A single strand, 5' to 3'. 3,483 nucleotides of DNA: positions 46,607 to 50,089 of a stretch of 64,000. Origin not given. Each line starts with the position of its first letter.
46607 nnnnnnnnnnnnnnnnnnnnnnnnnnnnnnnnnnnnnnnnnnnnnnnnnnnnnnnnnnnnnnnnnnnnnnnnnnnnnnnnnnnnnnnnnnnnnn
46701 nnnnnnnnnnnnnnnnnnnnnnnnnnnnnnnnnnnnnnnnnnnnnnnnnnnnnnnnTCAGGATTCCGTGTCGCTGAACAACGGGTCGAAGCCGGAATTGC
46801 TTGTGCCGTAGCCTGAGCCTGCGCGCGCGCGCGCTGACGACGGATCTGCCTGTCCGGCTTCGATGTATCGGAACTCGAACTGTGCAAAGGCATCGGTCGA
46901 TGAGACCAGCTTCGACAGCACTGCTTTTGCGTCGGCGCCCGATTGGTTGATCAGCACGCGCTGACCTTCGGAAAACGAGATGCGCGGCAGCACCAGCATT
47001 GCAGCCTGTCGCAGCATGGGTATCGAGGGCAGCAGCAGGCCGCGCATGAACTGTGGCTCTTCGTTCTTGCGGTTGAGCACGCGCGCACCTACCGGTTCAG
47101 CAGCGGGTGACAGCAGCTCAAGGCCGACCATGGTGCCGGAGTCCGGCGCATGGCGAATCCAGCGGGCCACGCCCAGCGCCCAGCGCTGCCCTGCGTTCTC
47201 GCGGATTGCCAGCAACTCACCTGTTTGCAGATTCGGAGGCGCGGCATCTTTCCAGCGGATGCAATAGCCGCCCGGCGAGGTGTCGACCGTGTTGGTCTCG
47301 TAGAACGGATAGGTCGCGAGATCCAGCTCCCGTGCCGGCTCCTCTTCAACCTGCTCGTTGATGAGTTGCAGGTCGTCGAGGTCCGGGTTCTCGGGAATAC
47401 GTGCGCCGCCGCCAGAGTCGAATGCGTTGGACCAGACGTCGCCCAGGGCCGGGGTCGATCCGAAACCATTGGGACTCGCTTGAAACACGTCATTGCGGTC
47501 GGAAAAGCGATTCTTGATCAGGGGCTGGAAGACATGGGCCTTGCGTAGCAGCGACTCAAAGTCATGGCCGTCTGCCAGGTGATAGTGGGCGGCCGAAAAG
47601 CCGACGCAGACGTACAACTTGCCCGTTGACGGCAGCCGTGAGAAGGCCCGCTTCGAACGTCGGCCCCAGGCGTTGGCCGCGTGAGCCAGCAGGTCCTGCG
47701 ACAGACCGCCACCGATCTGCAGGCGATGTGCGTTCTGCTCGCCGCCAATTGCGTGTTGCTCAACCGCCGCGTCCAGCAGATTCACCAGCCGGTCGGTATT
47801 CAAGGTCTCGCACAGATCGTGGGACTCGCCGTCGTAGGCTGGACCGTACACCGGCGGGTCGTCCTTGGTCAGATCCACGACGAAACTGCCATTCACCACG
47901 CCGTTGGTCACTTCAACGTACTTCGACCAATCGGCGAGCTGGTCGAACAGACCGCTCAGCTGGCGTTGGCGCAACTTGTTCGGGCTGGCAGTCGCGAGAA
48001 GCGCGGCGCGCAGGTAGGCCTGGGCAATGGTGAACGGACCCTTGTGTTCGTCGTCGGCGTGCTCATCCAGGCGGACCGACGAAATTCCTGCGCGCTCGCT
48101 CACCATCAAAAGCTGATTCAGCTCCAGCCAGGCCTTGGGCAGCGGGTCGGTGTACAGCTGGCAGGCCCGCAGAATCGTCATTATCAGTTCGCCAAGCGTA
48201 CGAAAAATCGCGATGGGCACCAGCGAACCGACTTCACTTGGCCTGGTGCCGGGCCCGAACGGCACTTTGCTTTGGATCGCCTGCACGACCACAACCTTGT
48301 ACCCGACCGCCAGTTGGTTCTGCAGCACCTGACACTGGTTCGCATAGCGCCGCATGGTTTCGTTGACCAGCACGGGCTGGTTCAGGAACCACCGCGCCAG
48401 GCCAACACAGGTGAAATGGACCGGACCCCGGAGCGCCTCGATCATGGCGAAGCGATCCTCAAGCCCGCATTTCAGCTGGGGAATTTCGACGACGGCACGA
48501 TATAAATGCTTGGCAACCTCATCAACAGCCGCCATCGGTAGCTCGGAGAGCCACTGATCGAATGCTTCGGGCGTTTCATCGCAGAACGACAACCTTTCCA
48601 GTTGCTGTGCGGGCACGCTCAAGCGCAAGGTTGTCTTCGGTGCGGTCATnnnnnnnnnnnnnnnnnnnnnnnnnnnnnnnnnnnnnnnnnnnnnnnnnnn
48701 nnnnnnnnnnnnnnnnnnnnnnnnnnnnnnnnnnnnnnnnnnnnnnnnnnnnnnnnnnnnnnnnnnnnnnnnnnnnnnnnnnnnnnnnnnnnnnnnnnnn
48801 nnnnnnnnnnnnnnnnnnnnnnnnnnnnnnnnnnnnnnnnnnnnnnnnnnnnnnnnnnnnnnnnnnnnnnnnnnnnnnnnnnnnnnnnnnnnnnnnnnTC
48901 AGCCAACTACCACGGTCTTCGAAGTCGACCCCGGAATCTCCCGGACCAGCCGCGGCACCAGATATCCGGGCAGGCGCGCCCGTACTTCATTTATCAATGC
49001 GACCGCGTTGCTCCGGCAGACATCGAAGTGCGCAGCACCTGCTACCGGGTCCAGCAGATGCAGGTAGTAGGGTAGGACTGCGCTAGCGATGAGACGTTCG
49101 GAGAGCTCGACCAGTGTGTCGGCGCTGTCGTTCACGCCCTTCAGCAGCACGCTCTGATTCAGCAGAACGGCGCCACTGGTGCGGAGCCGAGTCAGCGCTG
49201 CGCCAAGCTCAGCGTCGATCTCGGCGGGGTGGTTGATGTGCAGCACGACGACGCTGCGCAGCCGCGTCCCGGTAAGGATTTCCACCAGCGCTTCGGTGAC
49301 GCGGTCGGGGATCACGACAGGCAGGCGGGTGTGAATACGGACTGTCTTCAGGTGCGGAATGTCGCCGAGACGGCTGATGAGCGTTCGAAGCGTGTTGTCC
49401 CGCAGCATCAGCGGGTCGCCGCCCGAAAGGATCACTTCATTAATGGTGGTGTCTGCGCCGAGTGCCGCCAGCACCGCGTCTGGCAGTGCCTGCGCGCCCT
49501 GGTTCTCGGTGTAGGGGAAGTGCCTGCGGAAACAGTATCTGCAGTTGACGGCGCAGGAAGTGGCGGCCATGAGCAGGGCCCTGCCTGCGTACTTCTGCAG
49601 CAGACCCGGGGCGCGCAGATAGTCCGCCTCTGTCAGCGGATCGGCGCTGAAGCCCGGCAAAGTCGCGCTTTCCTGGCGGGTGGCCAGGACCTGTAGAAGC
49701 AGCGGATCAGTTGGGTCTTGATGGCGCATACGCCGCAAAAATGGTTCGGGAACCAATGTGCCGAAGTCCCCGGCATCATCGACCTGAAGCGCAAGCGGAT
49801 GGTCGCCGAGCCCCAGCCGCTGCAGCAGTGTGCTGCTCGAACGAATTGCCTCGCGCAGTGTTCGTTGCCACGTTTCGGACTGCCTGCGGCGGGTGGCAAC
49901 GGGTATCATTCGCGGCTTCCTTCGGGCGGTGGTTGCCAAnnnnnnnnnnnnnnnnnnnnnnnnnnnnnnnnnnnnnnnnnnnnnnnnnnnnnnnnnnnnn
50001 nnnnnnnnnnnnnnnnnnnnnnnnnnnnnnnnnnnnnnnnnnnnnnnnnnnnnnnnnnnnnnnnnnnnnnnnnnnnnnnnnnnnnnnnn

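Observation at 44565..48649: fimX-like degenerate GGDEF-EAL gene translationally coupled to an upstream 630-aa PilZ-like protein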

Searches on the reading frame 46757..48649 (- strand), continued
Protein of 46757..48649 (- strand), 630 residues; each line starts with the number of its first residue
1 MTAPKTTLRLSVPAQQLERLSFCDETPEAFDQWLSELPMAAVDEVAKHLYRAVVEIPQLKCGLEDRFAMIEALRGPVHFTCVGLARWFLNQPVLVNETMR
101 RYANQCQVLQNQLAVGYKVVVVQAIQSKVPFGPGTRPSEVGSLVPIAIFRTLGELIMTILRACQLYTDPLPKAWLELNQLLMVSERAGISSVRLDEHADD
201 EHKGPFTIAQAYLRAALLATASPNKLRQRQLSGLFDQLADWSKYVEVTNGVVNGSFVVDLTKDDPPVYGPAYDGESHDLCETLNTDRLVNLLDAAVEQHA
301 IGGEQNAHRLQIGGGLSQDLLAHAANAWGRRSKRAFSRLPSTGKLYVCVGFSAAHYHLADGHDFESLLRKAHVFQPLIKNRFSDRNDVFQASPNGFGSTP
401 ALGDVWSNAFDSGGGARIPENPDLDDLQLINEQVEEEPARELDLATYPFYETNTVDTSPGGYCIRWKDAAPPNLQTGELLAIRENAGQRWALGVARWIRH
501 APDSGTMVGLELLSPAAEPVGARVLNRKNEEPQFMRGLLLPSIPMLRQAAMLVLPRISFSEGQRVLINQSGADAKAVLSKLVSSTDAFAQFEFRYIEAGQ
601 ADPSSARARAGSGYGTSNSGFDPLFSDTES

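Call 42: fold_search(model_id=the predicted structure, library=pdb)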
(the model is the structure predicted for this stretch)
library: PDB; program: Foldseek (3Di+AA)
matches with E <= 10: 118; with E <= 0.001: 0
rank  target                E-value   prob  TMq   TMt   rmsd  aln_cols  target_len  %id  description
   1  5vx6_A                3.3e-02  0.77  0.09  0.24  12.8       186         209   14  Structure of Bacillus subtilis Inhibitor of motility (MotI/DgrA) (released 2017-11-22)
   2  5kec_A                3.3e-02  0.66  0.10  0.22  13.6       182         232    8  Structure of K. pneumonia MrkH in its apo state. (released 2016-08-17)
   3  5ked_A                3.5e-02  0.89  0.10  0.24  12.1       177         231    8  Structure of the 2.65 Angstrom P2(1) crystal of K. pneumonia MrkH (released 2016-08-17)
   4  5kgo_D                4.9e-02  0.82  0.11  0.25  10.6       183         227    7  Structure of K. pneumonia MrkH-c-di-GMP complex (released 2016-08-17)
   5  5kec_D                8.4e-02  0.38  0.10  0.20  14.0       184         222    9  Structure of K. pneumonia MrkH in its apo state. (released 2016-08-17)
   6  5y6g                  1.9e-01  0.99  0.10  0.41   5.0        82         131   23  PilZ domain with c-di-GMP of YcgR from Escherichia coli (released 2018-07-18)
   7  5y6f                  2.3e-01  0.35  0.13  0.24   9.6       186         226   11  Crystal structure of YcgR in complex with c-di-GMP from Escherichia coli (released 2018-07-18)
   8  5vx6_B                4.2e-01  0.23  0.10  0.23  10.6       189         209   15  Structure of Bacillus subtilis Inhibitor of motility (MotI/DgrA) (released 2017-11-22)
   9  7vmv_H                1.0e+00  0.15  0.09  0.29  16.1       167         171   10  Crystal structure of Dengue NS2B-NS3 Protease after secondary cleavage (released 2022-07-06)
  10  5ayw_D                1.2e+00  0.08  0.10  0.23  18.6       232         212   11  Structure of a membrane complex (released 2016-02-24)
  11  9kbd_A                1.4e+00  0.06  0.12  0.11  16.1       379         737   10  Cryo-EM structure of the CUL1-RBX1-SKP1-FBXO3 SCF ubiquition ligase complex (released 2025-02-19)
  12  4i86_B                1.5e+00  0.44  0.09  0.45   4.3        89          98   13  Crystal structure of PilZ domain of CeSA from cellulose synthesizing bacterium (released 2013-04-03)
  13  8u0i                  1.9e+00  0.47  0.09  0.49   3.7        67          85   19  Crystal structure of PA0012 complexed with cyclic-di-GMP from Pseudomonas aeruginosa (released 2024-09-04)
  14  7vmv_B                2.3e+00  0.12  0.09  0.30  17.3       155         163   10  Crystal structure of Dengue NS2B-NS3 Protease after secondary cleavage (released 2022-07-06)
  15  6u5h_A                2.3e+00  0.10  0.07  0.13   8.9        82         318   10  CryoEM Structure of Pyocin R2 - precontracted - hub (released 2020-04-15)
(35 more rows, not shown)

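Call 44: search_protein_representatives(alignment_id=A1)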
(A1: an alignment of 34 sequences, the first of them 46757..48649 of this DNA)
Query: 34 sequences, 597 profile positions. Proteins with E-value up to 0.001 (for the whole library): 5387; up to 1e-10: 4110; up to 1e-30: 2362. The best 150 are listed.
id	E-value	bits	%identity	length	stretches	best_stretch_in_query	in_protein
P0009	1.9e-236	802.6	-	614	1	1-595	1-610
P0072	9.6e-231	783.8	-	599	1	1-594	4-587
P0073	1.1e-224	763.8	-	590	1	4-591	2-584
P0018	2.8e-224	762.5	-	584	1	3-585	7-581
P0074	3.6e-215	732.3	-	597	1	7-596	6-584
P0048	3.0e-212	722.7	-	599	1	4-596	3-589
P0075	6.7e-199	678.6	-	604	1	3-596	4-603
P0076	1.7e-197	674.0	-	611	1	3-595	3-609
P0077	1.3e-195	667.7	-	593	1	4-596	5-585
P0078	3.8e-195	666.2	-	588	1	6-595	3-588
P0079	4.1e-194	662.8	-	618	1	4-596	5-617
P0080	4.7e-194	662.6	-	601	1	7-591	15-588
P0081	2.6e-193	660.2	-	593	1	1-594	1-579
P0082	9.3e-193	658.3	-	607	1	7-596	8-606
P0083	1.3e-189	648.0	-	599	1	3-596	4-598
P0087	2.8e-187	640.3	-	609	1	3-596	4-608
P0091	1.6e-183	627.8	-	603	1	3-596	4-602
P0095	3.1e-180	617.0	-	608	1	7-594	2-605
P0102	2.5e-173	594.2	-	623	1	2-596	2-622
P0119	9.4e-165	565.9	-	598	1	1-596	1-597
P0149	5.1e-153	527.1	-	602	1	1-596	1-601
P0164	5.9e-150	517.0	-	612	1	1-595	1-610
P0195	2.5e-141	488.5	-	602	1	1-593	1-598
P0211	1.7e-136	472.5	-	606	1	3-596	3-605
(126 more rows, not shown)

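Call 47: list_cluster_members(proteins=[P0119, P0102, P0083, P0091, P0095, P0087, P0211, P0149, P0195, P0164])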
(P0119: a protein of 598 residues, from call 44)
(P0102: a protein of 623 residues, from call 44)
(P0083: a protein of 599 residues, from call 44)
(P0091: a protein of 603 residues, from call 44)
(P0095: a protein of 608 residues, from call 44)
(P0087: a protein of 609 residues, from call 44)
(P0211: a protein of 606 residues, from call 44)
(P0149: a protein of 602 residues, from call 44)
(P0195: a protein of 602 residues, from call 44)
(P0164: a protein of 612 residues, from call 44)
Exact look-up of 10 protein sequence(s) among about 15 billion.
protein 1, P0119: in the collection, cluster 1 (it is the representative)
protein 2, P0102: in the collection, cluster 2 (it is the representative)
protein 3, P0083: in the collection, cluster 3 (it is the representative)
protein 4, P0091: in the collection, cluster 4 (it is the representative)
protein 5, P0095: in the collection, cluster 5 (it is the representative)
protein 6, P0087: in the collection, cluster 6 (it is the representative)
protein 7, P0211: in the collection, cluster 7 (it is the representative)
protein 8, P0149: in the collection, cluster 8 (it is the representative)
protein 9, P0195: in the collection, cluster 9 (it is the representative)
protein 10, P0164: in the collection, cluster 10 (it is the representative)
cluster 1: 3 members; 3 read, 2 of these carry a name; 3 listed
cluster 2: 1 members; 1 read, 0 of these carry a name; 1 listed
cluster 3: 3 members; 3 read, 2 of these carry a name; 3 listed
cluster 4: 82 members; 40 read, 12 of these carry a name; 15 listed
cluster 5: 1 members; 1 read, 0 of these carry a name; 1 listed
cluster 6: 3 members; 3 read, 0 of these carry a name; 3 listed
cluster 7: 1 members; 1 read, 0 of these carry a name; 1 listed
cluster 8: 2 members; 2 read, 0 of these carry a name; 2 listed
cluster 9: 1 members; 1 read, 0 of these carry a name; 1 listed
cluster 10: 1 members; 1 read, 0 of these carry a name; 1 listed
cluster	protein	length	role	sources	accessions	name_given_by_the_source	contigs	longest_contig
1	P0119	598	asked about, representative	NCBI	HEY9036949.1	MAG TPA: hypothetical protein VIM96_09590 [Pseudomonadales bacterium]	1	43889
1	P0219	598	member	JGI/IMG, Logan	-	hypothetical protein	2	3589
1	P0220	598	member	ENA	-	-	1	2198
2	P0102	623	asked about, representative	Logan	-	-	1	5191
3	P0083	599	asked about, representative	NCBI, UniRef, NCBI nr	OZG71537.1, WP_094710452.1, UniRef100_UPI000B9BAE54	GTPase [Hahella sp. CCB-MM4] | GTPase n=1 Tax=Hahella sp. (strain CCB-MM4) TaxID=1926491 RepID=UPI000B9BAE54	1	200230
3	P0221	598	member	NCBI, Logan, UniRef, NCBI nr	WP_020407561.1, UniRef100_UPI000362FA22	hypothetical protein [Hahella ganghwensis] | hypothetical protein n=1 Tax=Hahella ganghwensis TaxID=286420 RepID=UPI000362FA22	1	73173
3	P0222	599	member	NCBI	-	-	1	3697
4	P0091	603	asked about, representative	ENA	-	-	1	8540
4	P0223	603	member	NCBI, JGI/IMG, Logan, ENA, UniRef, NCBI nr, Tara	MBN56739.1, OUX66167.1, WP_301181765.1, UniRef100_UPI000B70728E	hypothetical protein [Thalassolituus sp. UBA3500] | hypothetical protein n=1 Tax=Thalassolituus sp. UBA3500 TaxID=1947664 RepID=UPI000B70728E | strand:- start:4378 stop:6189 length:1812 start_codon:yes stop_codon:yes ...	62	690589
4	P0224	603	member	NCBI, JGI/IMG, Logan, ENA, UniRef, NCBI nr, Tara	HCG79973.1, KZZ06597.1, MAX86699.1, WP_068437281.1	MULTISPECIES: hypothetical protein [Thalassolituus] | hypothetical protein | hypothetical protein n=1 Tax=Thalassolituus TaxID=187492 RepID=UPI0007D01DC4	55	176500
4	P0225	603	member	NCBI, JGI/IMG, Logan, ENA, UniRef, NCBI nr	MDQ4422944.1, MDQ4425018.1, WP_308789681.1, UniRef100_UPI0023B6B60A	MAG: hypothetical protein QF808_03455 [Thalassolituus sp.] | hypothetical protein | hypothetical protein n=1 Tax=Thalassolituus sp. TaxID=2030822 RepID=UPI0023B6B60A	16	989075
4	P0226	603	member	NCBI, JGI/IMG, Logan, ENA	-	hypothetical protein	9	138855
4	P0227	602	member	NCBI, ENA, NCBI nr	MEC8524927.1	MAG: GTPase [Pseudomonadota bacterium] | GTPase [Pseudomonadota bacterium]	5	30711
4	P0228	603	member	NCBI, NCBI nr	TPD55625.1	MAG: GTPase [Thalassolituus maritimus]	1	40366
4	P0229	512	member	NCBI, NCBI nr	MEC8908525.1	MAG: hypothetical protein VYE76_06580, partial [Pseudomonadota bacterium] | hypothetical protein [Pseudomonadota bacterium]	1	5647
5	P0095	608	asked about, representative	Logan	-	-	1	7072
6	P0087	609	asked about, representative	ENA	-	-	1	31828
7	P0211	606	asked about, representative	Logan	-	-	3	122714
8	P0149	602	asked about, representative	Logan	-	-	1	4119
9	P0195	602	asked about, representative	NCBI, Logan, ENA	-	-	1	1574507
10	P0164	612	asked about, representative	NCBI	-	-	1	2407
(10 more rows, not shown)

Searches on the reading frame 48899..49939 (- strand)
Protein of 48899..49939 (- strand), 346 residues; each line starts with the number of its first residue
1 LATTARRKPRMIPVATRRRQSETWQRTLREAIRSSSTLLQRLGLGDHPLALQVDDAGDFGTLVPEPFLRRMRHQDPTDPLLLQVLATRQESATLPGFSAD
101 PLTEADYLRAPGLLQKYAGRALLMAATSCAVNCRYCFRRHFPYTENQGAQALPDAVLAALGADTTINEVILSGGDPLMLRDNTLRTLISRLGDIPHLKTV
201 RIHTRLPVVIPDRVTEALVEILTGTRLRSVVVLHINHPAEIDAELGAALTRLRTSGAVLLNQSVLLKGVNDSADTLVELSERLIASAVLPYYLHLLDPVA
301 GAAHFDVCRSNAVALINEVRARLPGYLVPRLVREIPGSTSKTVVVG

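Call 3: search_protein_families(library=pfam, proteins=[window:48899-49939:-], max_evalue=0.1)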
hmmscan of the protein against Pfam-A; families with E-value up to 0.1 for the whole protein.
window:48899-49939:- (346 aa): 2 families
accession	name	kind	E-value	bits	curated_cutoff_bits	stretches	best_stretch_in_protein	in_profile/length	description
PF04055.27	Radical_SAM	-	6.7e-07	30.1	29.5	1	128-217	6-96/166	Radical SAM superfamily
PF13353.11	Fer4_12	-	2e-05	25.3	22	1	123-191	9-77/137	4Fe-4S single cluster domain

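Call 4: search_protein_families(library=ncbifam, proteins=[window:48899-49939:-], max_evalue=0.1)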
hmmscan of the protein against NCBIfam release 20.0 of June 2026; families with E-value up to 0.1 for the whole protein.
window:48899-49939:- (346 aa): 24 families
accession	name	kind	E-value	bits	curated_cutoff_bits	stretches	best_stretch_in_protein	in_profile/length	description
TIGR03821.1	EFP_modif_epmB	equivalog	1.4e-131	438.3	369.3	1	24-344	1-321/321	EF-P beta-lysylation protein EpmB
TIGR00238.1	TIGR00238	subfamily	1.1e-90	303.9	199.2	1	22-337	15-331/331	KamA family radical SAM protein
TIGR03822.1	AblA_like_2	hypoth_equivalog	1.2e-70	238.2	396.25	1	63-344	32-315/321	lysine-2,3-aminomutase-like protein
TIGR03820.1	lys_2_3_AblA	equivalog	8e-54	182.9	525.4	1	22-344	8-333/417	lysine 2,3-aminomutase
TIGR04468.1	arg_2_3_am_muta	equivalog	2.7e-53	181.2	600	1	23-332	4-317/351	arginine 2,3-aminomutase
TIGR04368.1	Glu_2_3_NH3_mut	equivalog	3.2e-48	164.3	650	1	17-344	51-377/404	glutamate 2,3-aminomutase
NF049973.1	radical_Rv1681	equivalog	7e-05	21.9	380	1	119-181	72-134/326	Rv1681 family radical SAM protein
TIGR02495.1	NrdG2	equivalog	8.6e-05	21.9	131.15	1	127-206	24-99/193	anaerobic ribonucleoside-triphosphate reductase activating protein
TIGR03963.1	rSAM_QueE_Clost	equivalog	0.00011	22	260.1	1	121-204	21-100/219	putative 7-carboxy-7-deazaguanine synthase QueE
TIGR02666.1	moaA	equivalog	0.00036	19.6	284.05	1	128-204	19-98/336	GTP 3',8-cyclase MoaA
TIGR02491.1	NrdG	equivalog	0.0012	18.8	126.1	1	126-191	22-90/154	anaerobic ribonucleoside-triphosphate reductase activating protein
NF041718.1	rSAM_phane_AMC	equivalog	0.002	17.2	425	1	121-202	8-90/362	cyclophane-forming radical SAM peptide maturase AmcB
TIGR04317.1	W_rSAM_matur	equivalog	0.0025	17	380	1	126-178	11-64/349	tungsten cofactor oxidoreductase radical SAM maturase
NF041707.1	rSAM_YhhB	equivalog_domain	0.0056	15.6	445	1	122-196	5-88/369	cyclophane-forming radical SAM/SPASM peptide maturase YhhB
NF038283.1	viperin_w_prok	equivalog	0.0091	15.2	180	1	127-184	10-73/281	viperin family antiviral radical SAM protein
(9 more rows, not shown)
